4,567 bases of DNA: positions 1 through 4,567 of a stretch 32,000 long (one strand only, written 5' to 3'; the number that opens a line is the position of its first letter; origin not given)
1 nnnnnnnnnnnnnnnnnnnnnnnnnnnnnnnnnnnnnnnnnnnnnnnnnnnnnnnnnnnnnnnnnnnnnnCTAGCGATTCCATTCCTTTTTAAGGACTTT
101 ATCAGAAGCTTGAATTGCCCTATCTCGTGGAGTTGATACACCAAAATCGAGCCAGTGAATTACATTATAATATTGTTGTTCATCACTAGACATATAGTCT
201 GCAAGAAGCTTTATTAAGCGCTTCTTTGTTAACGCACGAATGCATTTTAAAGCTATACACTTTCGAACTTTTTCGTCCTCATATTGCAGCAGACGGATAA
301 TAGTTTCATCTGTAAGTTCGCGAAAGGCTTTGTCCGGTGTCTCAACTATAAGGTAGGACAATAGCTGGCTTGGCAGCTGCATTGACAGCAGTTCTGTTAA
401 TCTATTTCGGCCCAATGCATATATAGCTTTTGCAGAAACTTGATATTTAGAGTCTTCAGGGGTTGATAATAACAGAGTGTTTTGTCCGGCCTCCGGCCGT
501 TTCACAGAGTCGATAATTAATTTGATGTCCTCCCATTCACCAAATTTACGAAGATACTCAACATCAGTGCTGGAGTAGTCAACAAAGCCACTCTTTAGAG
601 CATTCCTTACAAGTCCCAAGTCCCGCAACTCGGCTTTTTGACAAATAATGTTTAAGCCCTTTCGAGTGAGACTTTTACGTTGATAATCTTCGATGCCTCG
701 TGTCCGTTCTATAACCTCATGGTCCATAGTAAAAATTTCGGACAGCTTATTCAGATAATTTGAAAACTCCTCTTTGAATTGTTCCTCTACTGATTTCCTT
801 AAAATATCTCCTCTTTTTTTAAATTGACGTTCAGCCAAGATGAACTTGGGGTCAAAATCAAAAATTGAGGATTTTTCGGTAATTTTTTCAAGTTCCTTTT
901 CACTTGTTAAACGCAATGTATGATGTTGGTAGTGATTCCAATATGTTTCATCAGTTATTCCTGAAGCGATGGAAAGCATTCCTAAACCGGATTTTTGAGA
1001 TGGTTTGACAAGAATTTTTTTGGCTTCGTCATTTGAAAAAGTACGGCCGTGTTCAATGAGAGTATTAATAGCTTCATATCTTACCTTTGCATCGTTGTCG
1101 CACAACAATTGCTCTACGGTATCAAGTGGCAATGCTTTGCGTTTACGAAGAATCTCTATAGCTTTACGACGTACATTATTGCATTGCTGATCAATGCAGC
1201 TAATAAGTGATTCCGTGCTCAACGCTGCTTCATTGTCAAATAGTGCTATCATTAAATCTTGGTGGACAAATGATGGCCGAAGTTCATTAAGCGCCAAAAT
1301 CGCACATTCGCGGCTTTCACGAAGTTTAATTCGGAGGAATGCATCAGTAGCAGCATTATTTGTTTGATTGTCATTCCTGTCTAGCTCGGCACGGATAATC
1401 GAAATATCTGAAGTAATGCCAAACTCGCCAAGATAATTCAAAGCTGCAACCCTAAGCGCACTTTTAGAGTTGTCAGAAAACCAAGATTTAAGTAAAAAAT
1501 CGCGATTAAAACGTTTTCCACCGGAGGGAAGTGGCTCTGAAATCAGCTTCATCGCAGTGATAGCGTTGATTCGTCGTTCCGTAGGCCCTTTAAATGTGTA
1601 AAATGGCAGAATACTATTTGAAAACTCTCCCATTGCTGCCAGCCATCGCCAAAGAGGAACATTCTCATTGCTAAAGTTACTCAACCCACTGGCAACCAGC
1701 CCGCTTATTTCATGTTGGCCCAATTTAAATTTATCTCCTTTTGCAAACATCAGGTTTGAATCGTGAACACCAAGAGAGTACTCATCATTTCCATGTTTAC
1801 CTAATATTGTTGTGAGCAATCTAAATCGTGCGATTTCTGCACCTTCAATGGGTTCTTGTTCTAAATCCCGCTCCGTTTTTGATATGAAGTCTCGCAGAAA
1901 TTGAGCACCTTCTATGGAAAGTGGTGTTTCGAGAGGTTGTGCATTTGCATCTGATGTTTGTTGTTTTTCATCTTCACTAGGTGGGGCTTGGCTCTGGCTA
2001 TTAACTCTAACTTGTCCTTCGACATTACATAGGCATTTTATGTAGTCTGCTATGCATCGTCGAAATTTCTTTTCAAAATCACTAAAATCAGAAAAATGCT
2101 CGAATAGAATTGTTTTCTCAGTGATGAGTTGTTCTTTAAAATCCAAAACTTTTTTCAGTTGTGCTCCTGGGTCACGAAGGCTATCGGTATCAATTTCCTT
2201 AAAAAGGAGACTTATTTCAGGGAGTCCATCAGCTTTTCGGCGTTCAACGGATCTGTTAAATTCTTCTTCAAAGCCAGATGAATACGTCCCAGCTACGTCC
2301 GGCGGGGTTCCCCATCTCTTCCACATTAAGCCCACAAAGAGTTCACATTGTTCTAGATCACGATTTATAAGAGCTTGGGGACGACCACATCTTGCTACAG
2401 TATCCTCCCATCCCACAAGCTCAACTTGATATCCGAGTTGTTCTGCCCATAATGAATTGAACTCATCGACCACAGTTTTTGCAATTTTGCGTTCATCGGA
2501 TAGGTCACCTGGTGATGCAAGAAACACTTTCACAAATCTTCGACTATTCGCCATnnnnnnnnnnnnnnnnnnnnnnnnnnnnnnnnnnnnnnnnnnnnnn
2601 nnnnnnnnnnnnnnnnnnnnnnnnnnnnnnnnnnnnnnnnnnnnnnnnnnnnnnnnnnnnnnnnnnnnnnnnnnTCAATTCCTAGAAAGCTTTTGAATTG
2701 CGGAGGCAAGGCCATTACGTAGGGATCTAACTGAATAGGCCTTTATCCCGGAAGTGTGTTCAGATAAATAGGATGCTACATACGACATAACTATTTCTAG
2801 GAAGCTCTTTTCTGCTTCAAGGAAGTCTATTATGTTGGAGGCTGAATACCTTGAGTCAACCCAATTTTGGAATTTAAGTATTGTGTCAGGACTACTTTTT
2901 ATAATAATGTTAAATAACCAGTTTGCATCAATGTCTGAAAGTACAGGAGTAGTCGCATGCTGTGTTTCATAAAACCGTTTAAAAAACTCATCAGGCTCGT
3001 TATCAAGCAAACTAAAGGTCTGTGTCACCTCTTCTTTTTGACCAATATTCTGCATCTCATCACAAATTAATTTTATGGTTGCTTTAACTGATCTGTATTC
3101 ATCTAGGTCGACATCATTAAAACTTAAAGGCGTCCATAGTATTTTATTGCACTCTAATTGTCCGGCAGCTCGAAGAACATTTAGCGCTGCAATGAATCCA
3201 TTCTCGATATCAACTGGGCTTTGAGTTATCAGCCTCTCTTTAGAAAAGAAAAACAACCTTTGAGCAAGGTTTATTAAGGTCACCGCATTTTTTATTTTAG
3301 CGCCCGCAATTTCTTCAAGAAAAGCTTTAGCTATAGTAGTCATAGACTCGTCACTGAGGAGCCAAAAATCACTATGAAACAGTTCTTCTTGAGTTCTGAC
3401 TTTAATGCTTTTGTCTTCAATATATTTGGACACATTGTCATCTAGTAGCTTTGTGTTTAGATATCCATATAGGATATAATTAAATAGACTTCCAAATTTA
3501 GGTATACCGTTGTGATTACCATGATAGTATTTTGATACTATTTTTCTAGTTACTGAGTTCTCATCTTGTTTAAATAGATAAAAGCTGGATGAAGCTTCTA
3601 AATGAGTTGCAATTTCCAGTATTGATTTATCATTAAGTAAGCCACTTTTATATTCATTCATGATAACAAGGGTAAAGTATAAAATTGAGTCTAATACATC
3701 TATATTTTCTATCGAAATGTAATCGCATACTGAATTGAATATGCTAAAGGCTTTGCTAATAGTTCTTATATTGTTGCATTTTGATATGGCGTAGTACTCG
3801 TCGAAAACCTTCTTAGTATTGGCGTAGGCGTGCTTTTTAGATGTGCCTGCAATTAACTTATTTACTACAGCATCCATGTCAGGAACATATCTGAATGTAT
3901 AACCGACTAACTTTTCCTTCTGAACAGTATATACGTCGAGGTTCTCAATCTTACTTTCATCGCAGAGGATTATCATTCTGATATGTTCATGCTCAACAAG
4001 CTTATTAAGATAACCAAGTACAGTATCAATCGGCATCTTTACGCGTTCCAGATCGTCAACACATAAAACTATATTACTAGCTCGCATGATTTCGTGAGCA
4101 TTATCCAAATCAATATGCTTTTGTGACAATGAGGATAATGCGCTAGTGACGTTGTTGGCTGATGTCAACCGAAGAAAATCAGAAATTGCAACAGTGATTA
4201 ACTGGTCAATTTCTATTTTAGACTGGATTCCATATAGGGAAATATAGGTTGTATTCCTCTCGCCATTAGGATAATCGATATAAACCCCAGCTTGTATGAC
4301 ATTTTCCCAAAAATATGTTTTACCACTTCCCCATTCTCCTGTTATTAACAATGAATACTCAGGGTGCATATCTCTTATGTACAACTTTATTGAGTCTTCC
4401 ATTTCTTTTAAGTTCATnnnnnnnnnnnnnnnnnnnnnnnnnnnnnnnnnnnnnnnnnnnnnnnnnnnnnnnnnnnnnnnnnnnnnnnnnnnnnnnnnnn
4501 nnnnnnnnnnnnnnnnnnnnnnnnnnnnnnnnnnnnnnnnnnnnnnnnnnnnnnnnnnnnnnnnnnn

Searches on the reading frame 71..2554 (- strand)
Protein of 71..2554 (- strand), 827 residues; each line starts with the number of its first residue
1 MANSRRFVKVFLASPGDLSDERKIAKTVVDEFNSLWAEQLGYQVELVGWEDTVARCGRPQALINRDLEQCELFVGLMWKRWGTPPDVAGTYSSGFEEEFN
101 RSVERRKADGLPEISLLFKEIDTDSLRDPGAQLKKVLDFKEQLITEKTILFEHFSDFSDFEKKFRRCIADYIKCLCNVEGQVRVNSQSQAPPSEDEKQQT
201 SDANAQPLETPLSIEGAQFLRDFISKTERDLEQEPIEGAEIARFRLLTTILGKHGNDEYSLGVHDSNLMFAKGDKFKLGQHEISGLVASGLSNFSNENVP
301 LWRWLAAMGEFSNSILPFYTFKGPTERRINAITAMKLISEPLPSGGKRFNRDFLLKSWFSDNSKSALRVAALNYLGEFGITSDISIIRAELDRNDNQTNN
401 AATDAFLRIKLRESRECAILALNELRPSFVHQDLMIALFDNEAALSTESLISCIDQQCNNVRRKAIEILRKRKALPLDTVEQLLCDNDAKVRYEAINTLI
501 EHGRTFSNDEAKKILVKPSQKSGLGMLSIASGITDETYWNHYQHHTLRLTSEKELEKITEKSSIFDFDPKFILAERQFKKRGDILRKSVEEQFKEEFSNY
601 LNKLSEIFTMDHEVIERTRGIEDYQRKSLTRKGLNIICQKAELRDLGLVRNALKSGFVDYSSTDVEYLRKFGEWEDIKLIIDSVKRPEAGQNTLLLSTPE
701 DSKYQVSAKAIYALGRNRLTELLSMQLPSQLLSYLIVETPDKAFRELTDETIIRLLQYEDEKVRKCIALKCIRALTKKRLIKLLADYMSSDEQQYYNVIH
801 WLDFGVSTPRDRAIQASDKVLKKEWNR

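Call 7: search_protein_families(library=pfam, proteins=[window:71-2554:-], max_evalue=0.001)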
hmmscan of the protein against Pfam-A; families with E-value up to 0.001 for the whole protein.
window:71-2554:- (827 aa): 3 families
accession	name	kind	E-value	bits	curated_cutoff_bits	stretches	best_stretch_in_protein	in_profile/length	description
PF13646.12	HEAT_2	-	6.8e-11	42.8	27.7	1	448-516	2-68/88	HEAT repeats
PF13271.11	DUF4062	-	2e-08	34.7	24.7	1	9-101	1-81/82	Domain of unknown function (DUF4062)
PF02985.28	HEAT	-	1.5e-05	25.2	23.5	0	478-499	3-24/31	HEAT repeat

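Call 9: search_protein_families(library=ncbifam, proteins=[window:71-2554:-], max_evalue=0.001)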
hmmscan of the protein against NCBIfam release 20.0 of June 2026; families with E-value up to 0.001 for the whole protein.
window:71-2554:- (827 aa): 1 family
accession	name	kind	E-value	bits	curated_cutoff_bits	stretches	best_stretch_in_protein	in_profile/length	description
NF045915.1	PhycobilmeDegNblB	equivalog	7.7e-06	25.6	300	0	456-515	12-71/214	phycobilisome degradation protein NblB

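Call 71: search_protein_families(library=padloc, proteins=[window:71-2554:-], max_evalue=0.001)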
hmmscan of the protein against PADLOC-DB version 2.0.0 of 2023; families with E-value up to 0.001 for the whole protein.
window:71-2554:- (827 aa): 1 family
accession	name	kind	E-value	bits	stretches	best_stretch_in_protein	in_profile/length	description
PDLC05050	PDC-S60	-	5.5e-33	112.3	1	5-187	2-182/906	-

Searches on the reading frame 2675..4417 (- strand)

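Call 7: search_protein_families(library=pfam, proteins=[window:2675-4417:-], max_evalue=0.001)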
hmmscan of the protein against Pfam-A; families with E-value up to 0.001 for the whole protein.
window:2675-4417:- (580 aa): 2 families
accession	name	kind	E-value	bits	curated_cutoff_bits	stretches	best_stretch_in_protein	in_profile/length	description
PF07693.20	KAP_NTPase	-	1.1e-10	41.7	20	1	11-42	9-42/293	KAP family P-loop domain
PF13401.12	AAA_22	-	9.9e-06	26.3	27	0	20-151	5-121/130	AAA domain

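Call 9: search_protein_families(library=ncbifam, proteins=[window:2675-4417:-], max_evalue=0.001)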
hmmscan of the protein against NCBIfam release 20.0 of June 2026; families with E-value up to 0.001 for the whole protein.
window:2675-4417:- (580 aa): 0 families

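Call 71: search_protein_families(library=padloc, proteins=[window:2675-4417:-], max_evalue=0.001)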
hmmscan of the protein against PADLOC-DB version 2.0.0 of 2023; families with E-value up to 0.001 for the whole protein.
window:2675-4417:- (580 aa): 3 families
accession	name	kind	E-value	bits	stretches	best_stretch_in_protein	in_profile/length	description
PDLC05031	PDC-S49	-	1.1e-72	243.8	1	7-577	10-616/624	-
PDLC05029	PDC-S49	-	2.8e-63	212.6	2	112-577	129-615/619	-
PDLC05030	PDC-S49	-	9.1e-44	148.1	2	115-577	141-627/629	-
